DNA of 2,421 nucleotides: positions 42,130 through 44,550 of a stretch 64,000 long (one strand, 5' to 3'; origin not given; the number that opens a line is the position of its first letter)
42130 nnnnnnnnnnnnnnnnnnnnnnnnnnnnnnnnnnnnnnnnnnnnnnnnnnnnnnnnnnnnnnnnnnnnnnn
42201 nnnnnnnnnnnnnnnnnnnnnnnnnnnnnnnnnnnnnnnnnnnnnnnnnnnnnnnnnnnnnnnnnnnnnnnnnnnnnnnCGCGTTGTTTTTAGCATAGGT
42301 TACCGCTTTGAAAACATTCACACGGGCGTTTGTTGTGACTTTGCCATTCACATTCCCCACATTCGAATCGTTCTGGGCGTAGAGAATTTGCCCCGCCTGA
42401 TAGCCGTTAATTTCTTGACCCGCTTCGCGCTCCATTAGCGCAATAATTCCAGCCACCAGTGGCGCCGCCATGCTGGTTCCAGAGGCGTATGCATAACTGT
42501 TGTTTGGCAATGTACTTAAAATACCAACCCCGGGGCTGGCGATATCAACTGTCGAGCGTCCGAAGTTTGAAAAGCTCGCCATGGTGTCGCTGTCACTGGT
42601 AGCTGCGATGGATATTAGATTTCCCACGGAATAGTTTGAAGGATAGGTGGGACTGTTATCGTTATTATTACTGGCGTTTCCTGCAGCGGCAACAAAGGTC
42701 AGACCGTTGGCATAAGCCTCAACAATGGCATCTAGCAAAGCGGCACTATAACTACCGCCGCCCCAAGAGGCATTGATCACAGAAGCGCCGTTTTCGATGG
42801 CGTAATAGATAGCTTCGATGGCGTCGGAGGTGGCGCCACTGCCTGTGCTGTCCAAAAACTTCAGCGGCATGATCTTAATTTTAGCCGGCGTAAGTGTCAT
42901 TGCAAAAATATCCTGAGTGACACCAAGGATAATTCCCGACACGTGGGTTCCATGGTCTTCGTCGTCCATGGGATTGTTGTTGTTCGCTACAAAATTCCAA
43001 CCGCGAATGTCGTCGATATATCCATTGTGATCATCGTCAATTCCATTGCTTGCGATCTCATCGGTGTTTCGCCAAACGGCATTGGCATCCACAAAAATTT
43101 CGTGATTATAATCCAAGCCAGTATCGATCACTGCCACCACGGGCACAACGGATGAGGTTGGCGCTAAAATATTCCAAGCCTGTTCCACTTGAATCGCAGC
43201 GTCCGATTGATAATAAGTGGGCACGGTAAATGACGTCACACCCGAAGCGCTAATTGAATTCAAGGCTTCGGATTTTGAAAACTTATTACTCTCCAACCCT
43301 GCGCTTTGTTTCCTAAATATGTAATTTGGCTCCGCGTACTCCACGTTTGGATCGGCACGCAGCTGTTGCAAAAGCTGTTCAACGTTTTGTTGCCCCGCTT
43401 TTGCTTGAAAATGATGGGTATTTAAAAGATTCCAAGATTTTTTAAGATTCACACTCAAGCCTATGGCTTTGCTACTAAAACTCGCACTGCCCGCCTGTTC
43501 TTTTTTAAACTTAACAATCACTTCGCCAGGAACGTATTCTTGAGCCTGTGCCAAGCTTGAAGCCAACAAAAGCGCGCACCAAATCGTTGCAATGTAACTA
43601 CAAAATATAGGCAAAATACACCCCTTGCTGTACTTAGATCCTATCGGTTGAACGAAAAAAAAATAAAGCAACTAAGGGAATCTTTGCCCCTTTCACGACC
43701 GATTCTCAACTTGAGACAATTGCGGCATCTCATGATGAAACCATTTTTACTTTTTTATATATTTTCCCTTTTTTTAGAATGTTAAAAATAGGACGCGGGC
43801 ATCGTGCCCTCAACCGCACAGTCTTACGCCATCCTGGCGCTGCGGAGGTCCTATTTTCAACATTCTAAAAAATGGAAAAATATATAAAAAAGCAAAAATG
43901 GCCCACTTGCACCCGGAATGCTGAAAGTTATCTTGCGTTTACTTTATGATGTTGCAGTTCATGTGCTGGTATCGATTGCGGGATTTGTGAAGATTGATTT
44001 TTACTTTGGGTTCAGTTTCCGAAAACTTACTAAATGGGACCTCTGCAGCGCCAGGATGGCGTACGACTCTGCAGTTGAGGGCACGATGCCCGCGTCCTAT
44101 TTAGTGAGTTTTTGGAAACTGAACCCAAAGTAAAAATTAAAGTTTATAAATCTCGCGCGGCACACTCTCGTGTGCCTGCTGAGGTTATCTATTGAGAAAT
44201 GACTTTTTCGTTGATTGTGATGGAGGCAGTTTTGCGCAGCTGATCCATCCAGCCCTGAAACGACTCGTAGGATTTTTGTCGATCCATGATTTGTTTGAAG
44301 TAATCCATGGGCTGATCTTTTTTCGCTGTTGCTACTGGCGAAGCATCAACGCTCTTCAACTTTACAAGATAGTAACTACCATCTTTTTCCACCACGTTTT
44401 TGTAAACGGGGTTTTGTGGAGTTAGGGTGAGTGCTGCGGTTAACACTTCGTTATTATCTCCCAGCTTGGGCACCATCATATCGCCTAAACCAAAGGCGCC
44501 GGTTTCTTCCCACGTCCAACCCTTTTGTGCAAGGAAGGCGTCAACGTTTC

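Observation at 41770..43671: Extracytoplasmic subtilisin fused through a single TM helix to a cytoplasmic PilZ (c-di-GMP receptor) domain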

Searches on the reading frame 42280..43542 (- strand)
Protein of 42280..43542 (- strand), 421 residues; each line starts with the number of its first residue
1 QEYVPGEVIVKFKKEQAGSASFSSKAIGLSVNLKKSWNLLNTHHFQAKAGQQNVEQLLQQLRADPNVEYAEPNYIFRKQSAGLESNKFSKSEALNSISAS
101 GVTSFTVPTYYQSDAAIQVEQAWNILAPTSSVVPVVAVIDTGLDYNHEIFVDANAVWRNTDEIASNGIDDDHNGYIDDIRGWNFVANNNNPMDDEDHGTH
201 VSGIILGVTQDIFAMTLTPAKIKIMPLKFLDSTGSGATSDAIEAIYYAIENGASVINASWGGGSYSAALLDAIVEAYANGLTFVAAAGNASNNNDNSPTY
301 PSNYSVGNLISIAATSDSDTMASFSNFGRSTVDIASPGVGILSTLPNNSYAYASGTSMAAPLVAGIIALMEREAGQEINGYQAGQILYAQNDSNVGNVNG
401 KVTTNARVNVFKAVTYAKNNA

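Call 35: search_solved_structures(query=window:42280-43542:-, max_evalue=1e-10)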
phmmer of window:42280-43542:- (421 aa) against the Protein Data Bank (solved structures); distinct sequences matched with E-value up to 1e-10: 121 (the best 60 are shown).
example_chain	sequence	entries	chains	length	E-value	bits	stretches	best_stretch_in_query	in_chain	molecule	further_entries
3vv3_A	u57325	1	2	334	3.6e-65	223.8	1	112-415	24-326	Deseasin MCP-01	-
1dbi_A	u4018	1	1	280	3.8e-39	138.2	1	179-416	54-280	AK.1 SERINE PROTEASE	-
1tec_E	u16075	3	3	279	1.7e-36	129.4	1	179-416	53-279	THERMITASE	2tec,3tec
1thm_A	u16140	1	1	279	1.9e-36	129.3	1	179-416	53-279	THERMITASE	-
4lvn_A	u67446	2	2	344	2.8e-33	118.9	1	135-370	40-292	Subtilisin-like serine protease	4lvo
8pol_A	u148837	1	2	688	9e-33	117.2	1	135-370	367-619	Subtilisin-like protease 1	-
1aqn_A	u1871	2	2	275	1.9e-32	116.1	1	164-370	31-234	SUBTILISIN 8324 | SUBTILISIN BPN'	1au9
1s01_A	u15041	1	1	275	2.7e-32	115.6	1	164-370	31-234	Subtilisin BPN'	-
1ak9_A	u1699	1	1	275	3.3e-32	115.3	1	164-370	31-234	SUBTILISIN 8321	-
1sbh_A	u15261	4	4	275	4.6e-32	114.8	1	164-370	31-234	SUBTILISIN 8397+1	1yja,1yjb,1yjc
1sbi_A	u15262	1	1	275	4.6e-32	114.8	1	164-370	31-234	SUBTILISIN 8397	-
1suc_A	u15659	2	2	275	1.5e-31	113.1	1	164-370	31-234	SUBTILISIN BPN' CRB-S3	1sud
1bh6_A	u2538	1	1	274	2.4e-31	112.5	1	165-370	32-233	SUBTILISIN DY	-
5gl8_A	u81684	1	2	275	2.5e-31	112.4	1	164-370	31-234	Subtilisin NAT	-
3qtl_A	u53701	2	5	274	3e-31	112.1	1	166-370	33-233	Subtilisin-like serin protease | KerA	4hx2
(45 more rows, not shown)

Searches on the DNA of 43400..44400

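Call 32: search_rna_families(source=window, start=43400, end=44400, threshold=evalue, max_evalue=1)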
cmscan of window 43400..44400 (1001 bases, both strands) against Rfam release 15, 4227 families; matches with E-value up to 1: 8.
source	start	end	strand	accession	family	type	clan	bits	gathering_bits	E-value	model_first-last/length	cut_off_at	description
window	43721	43923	-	RF04130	MIR7996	Gene; miRNA;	-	42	119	9.4e-06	1-190/190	no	MIR7996 microRNA precursor family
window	43810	44078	+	RF04128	MIR8562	Gene; miRNA;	-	40.5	211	1.2e-05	1-242/242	no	MIR8562 microRNA precursor family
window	43734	43907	-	RF04207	MIR5048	Gene; miRNA;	-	36.9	160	1.6e-06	1-356/356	no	MIR5048 microRNA precursor family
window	43999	44136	+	RF00927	mir-582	Gene; miRNA;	-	34.1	84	8.6e-05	1-83/83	no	mir-582 microRNA precursor family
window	43754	43887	-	RF00648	MIR396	Gene; miRNA;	-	31.3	80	0.00029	1-118/118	no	MIR396 microRNA precursor family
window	43751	43891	-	RF01731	TwoAYGGAY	Cis-reg;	CL00106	27.8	43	0.062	1-168/168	no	TwoAYGGAY RNA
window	43770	43872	-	RF04128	MIR8562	Gene; miRNA;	-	25.7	211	0.024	1-242/242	no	MIR8562 microRNA precursor family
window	43740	43902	-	RF03693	MIR1919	Gene; miRNA;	-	22.8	85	0.073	1-123/123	no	MIR1919 microRNA precursor family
